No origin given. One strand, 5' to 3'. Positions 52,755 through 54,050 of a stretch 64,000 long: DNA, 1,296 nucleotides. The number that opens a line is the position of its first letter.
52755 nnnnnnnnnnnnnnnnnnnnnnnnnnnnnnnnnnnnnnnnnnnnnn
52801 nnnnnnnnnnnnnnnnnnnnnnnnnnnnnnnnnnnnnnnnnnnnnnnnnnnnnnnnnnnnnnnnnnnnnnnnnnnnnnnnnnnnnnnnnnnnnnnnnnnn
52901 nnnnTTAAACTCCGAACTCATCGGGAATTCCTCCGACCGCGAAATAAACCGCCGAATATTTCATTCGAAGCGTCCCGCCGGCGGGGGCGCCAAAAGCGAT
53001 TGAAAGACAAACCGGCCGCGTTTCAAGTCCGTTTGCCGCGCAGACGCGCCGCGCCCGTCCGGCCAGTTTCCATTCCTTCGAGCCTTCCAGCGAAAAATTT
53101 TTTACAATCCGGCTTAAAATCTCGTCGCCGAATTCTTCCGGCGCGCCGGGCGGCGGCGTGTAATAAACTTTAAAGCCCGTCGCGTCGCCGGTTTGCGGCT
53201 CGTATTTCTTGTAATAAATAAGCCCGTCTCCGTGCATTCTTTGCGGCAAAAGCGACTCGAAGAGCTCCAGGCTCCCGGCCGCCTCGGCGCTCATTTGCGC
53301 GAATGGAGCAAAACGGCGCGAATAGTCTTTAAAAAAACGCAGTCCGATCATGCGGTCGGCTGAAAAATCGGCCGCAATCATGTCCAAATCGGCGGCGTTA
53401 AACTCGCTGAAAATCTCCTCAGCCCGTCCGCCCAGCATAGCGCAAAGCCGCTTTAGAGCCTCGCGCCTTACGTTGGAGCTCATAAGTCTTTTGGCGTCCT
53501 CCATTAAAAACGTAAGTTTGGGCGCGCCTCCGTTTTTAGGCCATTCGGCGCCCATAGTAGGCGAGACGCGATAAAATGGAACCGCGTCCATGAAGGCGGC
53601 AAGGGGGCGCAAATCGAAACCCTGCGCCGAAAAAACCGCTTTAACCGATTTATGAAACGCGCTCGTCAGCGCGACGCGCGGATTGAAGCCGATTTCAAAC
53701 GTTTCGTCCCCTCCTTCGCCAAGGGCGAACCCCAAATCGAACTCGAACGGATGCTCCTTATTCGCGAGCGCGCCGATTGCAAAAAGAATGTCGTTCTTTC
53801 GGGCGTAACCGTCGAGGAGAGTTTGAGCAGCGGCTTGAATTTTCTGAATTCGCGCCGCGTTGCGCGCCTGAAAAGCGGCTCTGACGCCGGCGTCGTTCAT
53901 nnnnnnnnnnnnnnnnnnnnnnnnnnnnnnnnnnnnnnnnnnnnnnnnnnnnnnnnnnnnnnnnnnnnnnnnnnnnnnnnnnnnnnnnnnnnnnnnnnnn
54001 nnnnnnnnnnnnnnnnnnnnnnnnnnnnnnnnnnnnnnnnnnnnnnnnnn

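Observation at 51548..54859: PP2C phosphatase / predicted prenyltransferase-barrel / radical SAM operon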

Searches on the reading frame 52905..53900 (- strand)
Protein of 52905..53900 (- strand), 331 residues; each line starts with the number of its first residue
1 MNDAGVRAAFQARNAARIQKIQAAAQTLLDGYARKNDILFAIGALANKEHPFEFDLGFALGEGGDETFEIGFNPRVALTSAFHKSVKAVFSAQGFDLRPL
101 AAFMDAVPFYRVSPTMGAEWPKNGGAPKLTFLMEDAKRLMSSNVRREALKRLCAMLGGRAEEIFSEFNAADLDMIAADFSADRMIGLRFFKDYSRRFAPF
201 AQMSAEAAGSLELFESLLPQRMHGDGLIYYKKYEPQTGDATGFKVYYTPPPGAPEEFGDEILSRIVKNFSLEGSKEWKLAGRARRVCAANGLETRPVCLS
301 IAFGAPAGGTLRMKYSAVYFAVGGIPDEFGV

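Call 3: search_protein_families(library=pfam, proteins=[window:52905-53900:-], max_evalue=1)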
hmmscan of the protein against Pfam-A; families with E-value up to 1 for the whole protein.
window:52905-53900:- (331 aa): 0 families

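Call 4: search_protein_families(library=ncbifam, proteins=[window:52905-53900:-], max_evalue=1)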
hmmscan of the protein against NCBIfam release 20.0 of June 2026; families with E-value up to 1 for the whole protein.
window:52905-53900:- (331 aa): 0 families

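Call 5: find_homologous_proteins(query=window:52905-53900:-)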
Query window:52905-53900:- (331 aa): 4 proteins with E <= 0.001 among 4748 candidates.
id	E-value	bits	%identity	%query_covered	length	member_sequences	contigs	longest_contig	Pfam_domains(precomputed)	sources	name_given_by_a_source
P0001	9.5e-218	740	100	100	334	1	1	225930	-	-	-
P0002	9.3e-41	158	34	98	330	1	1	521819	-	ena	-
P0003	2.9e-35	140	33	99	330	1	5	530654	-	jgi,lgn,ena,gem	-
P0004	1.5e-34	138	33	95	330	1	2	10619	-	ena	-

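Call 6: search_solved_structures(query=window:52905-53900:-, max_evalue=10)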
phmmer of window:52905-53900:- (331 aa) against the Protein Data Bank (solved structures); distinct sequences matched with E-value up to 10: 5.
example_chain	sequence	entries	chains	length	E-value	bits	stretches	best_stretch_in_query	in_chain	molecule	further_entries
7vp2_B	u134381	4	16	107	0.77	12.1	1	57-123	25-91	Transcription factor TCP10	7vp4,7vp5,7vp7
7vp1_A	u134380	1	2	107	0.81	12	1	57-123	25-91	Transcription factor TCP10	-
3bd2_A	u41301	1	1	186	1.2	11.5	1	260-298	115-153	Disulfide bond protein A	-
3bci_A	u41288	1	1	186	1.2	11.5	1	260-298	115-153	Disulfide bond protein A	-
3bck_A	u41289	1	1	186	2.1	10.7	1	260-298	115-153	Disulfide bond protein A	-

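Call 10: find_encoding_contigs(protein=P0002, flank=10000, max_places=3)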
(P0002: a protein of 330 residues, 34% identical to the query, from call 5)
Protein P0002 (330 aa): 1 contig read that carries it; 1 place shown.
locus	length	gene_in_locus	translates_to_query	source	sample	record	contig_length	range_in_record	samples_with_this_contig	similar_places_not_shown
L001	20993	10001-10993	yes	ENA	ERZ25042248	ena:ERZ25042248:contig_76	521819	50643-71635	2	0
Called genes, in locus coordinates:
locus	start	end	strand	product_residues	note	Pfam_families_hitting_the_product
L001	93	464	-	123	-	-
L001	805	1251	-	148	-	-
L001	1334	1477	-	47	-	-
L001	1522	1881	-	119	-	-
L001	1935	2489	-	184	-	-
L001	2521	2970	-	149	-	-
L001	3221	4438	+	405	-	PF01926:MMR_HSR1, PF02421:FeoB_N (faint), PF18128:HydF_dimer, PF18133:HydF_tetramer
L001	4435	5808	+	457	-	PF00206:Lyase_1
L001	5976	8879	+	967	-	PF25199:nSTAND_NTPase5 (weak), PF13374:TPR_10 (faint), PF07719:TPR_2 (faint), PF00515:TPR_1 (faint), PF13424:TPR_12 (weak)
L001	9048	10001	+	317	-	PF00481:PP2C, PF13672:PP2C_2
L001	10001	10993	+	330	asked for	-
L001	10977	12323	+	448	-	PF04055:Radical_SAM, PF13353:Fer4_12 (weak)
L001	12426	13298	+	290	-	-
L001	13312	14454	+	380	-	-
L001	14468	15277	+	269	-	-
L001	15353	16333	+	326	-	-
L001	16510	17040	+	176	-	PF00258:Flavodoxin_1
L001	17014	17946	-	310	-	-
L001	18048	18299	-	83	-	-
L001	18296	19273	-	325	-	PF09992:NAGPA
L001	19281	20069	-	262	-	-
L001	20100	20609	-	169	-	-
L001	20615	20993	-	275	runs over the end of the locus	PF04085:MreC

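Call 11: find_encoding_contigs(protein=P0003, flank=10000, max_places=4)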
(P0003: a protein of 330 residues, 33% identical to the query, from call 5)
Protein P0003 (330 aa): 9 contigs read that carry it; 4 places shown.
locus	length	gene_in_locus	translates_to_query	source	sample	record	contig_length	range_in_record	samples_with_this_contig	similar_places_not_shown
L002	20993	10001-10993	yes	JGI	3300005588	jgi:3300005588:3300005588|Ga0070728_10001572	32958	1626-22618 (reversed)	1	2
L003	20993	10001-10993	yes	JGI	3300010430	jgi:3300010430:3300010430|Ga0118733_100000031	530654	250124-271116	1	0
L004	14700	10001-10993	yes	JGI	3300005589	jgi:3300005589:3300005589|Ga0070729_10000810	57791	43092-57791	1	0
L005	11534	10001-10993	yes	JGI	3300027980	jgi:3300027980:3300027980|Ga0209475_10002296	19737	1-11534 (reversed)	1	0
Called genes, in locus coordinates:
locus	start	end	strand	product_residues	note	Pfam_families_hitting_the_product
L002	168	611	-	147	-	-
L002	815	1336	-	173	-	PF00462:Glutaredoxin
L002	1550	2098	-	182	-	PF00462:Glutaredoxin (weak)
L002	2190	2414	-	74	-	-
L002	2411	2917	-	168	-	PF13511:DUF4124, PF00462:Glutaredoxin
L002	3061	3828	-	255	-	PF06167:Peptidase_M90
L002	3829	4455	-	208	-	PF00302:CAT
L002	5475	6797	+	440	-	PF00145:DNA_methylase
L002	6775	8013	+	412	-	PF09217:EcoRII-N, PF09019:EcoRII-C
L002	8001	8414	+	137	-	PF03852:Vsr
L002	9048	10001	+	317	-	PF00481:PP2C, PF13672:PP2C_2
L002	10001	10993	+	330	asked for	-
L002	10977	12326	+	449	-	PF04055:Radical_SAM, PF13353:Fer4_12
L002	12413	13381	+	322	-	-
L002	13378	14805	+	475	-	-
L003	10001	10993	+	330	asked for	-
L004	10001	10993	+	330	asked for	-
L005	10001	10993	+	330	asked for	-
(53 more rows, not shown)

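Call 12: find_encoding_contigs(protein=P0004, flank=10000, max_places=3)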
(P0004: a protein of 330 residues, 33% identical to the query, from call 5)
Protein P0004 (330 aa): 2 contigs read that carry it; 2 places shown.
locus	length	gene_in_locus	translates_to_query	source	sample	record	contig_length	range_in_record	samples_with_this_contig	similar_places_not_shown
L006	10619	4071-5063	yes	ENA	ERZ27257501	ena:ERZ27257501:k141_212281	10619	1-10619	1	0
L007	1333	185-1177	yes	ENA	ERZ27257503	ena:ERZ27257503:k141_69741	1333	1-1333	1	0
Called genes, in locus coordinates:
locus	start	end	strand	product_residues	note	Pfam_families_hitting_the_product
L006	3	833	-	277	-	?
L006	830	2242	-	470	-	PF22113:Mtrc-MtrF_II-IV_dom (faint), PF14522:Cytochrome_C7 (faint), PF14537:Cytochrom_c3_2 (faint), PF11783:Cytochrome_cB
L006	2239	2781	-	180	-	PF02082:Rrf2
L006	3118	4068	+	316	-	PF00481:PP2C, PF13672:PP2C_2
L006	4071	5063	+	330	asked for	-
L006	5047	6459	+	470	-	PF04055:Radical_SAM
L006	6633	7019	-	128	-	PF02566:OsmC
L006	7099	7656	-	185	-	-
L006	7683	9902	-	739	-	-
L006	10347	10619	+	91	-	?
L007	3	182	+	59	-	?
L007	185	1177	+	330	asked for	-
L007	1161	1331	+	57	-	?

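Call 14: search_protein_families(library=padloc, proteins=[window:52905-53900:-], max_evalue=1)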
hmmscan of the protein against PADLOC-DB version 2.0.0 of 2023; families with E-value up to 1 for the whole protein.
window:52905-53900:- (331 aa): 0 families

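Call 18: predict_structure(alignment_id=A1)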
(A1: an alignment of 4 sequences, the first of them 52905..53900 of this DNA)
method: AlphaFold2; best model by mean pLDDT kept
length: 331 residues; sequences in the alignment: 4
mean_pLDDT: 79.8   pTM: 0.81
mean pLDDT of the five models: 79.8, 77.1, 75.7, 73.3, 72.3
residues with pLDDT >= 90: 78; 70-90: 193; 50-70: 41; < 50: 19
segments of 3 or more residues with pLDDT < 50: 195-199, 306-311, 325-331
pLDDT, mean of each block of 10 residues (from residue 1): 82 90 93 93 88 84 82 75 84 91 82 79 92 83 89 85 78 89 91 57 66 81 78 87 80 77 80 75 88 72 56 62 49 31
secondary structure, 60 per line:
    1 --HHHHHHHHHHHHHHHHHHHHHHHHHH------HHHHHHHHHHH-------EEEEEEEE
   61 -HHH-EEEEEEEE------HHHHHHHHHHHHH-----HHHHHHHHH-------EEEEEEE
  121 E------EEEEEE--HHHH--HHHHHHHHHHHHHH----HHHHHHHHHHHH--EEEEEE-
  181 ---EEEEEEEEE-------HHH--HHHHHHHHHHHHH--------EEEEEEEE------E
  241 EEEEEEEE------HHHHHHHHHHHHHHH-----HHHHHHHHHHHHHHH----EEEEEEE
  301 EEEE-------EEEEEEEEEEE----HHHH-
elements in order: H3-28 H35-45 E53-60 E66-73 H80-92 H98-106 E114-121 E128-133 H136-139 H142-155 H160-171 E174-179 E184-192 H205-217 E226-233 E240-248 H255-269 H275-289 E294-304 E312-322 H327-330

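Call 20: search_protein_representatives(alignment_id=A1)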
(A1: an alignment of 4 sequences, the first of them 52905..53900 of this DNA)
Query: 4 sequences, 330 profile positions. Proteins with E-value up to 0.001 (for the whole library): 18; up to 1e-10: 6; up to 1e-30: 5. The best 18 are listed.
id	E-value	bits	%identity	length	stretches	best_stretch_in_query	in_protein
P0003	2.8e-171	585.2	-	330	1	1-330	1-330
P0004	1.5e-162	556.5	-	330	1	1-329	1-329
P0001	2.0e-141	487.1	-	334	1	1-329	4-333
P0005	5.1e-79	281.9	-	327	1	7-329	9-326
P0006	6.9e-36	140.2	-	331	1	15-327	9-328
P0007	9.3e-30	120.0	-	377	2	14-264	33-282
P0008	9.8e-10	54.2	-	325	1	52-317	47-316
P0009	2.6e-09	52.8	-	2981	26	243-284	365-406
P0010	2.8e-07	46.1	-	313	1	37-306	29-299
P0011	1.7e-06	43.6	-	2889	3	160-199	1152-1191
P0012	2.2e-04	36.6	-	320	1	40-200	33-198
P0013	3.6e-04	35.9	-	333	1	20-201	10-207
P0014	5.2e-04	35.4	-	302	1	27-253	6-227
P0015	5.8e-04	35.2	-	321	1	44-320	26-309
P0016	6.1e-04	35.2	-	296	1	34-217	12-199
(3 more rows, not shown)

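Call 21: search_protein_families(library=pfam, proteins=[P0005, P0006, P0007, P0008, P0010, P0012, P0013, P0014, P0015, P0016], max_evalue=1)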
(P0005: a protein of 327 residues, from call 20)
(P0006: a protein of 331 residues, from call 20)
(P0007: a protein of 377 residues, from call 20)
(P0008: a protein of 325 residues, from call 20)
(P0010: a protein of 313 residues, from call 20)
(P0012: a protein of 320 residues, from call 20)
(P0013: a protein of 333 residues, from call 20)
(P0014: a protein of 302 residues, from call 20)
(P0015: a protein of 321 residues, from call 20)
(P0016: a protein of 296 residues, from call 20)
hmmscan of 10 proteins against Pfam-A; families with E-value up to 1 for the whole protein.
P0005 (327 aa): 0 families

P0006 (331 aa): 0 families

P0007 (377 aa): 0 families

P0008 (325 aa): 1 family
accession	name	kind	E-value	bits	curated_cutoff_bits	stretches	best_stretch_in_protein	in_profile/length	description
PF13233.12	Complex1_LYR_2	-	0.0099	17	22.3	0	158-202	35-70/80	Complex1_LYR-like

P0010 (313 aa): 1 family
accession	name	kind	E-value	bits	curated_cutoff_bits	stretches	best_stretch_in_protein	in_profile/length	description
PF14276.11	DUF4363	-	0.14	12.6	27.5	0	194-269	21-98/107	Domain of unknown function (DUF4363)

P0012 (320 aa): 2 families
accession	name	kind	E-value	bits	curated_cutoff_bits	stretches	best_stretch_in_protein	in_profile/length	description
PF00647.24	EF1G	-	0.013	15.8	23.3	1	208-260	29-80/107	Elongation factor 1 gamma, conserved domain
PF08381.16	BRX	-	0.071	12.9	24.5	0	56-76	20-40/56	Transcription factor regulating root and shoot growth via Pin3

P0013 (333 aa): 2 families
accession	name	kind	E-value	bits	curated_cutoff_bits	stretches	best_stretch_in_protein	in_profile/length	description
PF11991.13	Trp_DMAT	-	0.045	13.5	25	1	174-215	218-259/357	Tryptophan dimethylallyltransferase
PF13443.12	HTH_26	-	0.065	13.9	22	1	144-172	30-59/63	Cro/C1-type HTH DNA-binding domain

P0014 (302 aa): 0 families

P0015 (321 aa): 0 families

P0016 (296 aa): 1 family
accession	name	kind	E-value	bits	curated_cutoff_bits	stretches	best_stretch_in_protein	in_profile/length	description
PF10025.14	DUF2267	-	0.67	10.6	29.8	1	3-44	25-61/122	Uncharacterized conserved protein (DUF2267)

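Call 22: fold_search(model_id=the predicted structure, library=pdb)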
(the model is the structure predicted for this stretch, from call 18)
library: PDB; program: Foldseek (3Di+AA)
matches with E <= 10: 520; with E <= 0.001: 79
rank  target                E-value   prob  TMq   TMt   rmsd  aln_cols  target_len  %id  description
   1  6zrx_AAA              4.0e-09  1.00  0.62  0.59   5.5       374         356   14  Crystal structure of 6-dimethylallyltryptophan synthase from Micromonospora olivasterospora in complex with DMASPP a (released 2020-12-09)
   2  7w8v                  9.5e-09  1.00  0.63  0.61   5.4       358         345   14  DMSPP- and Trp-bound 6-dimethylallyl tryptophan synthase, IptA (released 2022-10-19)
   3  6zrx_CCC              1.8e-08  1.00  0.64  0.59   5.5       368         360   14  Crystal structure of 6-dimethylallyltryptophan synthase from Micromonospora olivasterospora in complex with DMASPP a (released 2020-12-09)
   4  7w8x                  1.8e-08  1.00  0.63  0.61   5.2       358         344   14  DMSPP- and 6-Me-Trp-bound dimethylallyl tryptophan synthase, IptA (released 2022-10-19)
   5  7w8w                  2.2e-08  1.00  0.65  0.63   4.9       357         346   15  DMSPP- and 5-Me-Trp-bound 6-dimethylallyl tryptophan synthase, IptA (released 2022-10-19)
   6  5kcg_B                4.2e-08  1.00  0.62  0.53   5.5       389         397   10  Crystal structure of the aromatic prenyltransferase AtaPT (apo state) from Aspergillus terreus A8-4 (released 2016-12-21)
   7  6zrx_BBB              6.3e-08  1.00  0.60  0.57   5.7       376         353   14  Crystal structure of 6-dimethylallyltryptophan synthase from Micromonospora olivasterospora in complex with DMASPP a (released 2020-12-09)
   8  6os3_B                1.2e-07  1.00  0.64  0.62   5.1       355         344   14  Crystal structure of native CymD prenyltransferase (released 2019-07-17)
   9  6os5_C                1.2e-07  1.00  0.63  0.61   5.1       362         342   13  Crystal structure of CymD prenyltransferase complexed with L-tryptophan (released 2019-07-17)
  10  2xly                  1.2e-07  1.00  0.52  0.55   5.9       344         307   15  Structural and Mechanistic Analysis of the Magnesium-Independent Aromatic Prenyltransferase CloQ from the Clorobiocin Bi (released 2010-10-27)
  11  6zry_BBB              1.4e-07  1.00  0.62  0.58   5.5       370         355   13  6-dimethylallyl tryptophan synthase (released 2020-12-09)
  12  2xm7                  1.4e-07  1.00  0.55  0.58   5.7       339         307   15  Structural and Mechanistic Analysis of the Magnesium-Independent Aromatic Prenyltransferase CloQ from the Clorobiocin Bi (released 2010-10-27)
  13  2xlq                  1.4e-07  1.00  0.54  0.56   5.8       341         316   15  Structural and Mechanistic Analysis of the Magnesium-Independent Aromatic Prenyltransferase CloQ from the Clorobiocin Bi (released 2010-10-27)
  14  2xm5                  1.9e-07  1.00  0.57  0.60   5.4       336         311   14  Structural and Mechanistic Analysis of the Magnesium-Independent Aromatic Prenyltransferase CloQ from the Clorobiocin Bi (released 2010-10-27)
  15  5kd0_B                2.0e-07  1.00  0.52  0.45   7.3       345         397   12  Crystal structure of the aromatic prenyltransferase AtaPT(E91A) mutant from Aspergillus terreus A8-4 in complex with g (released 2016-12-21)
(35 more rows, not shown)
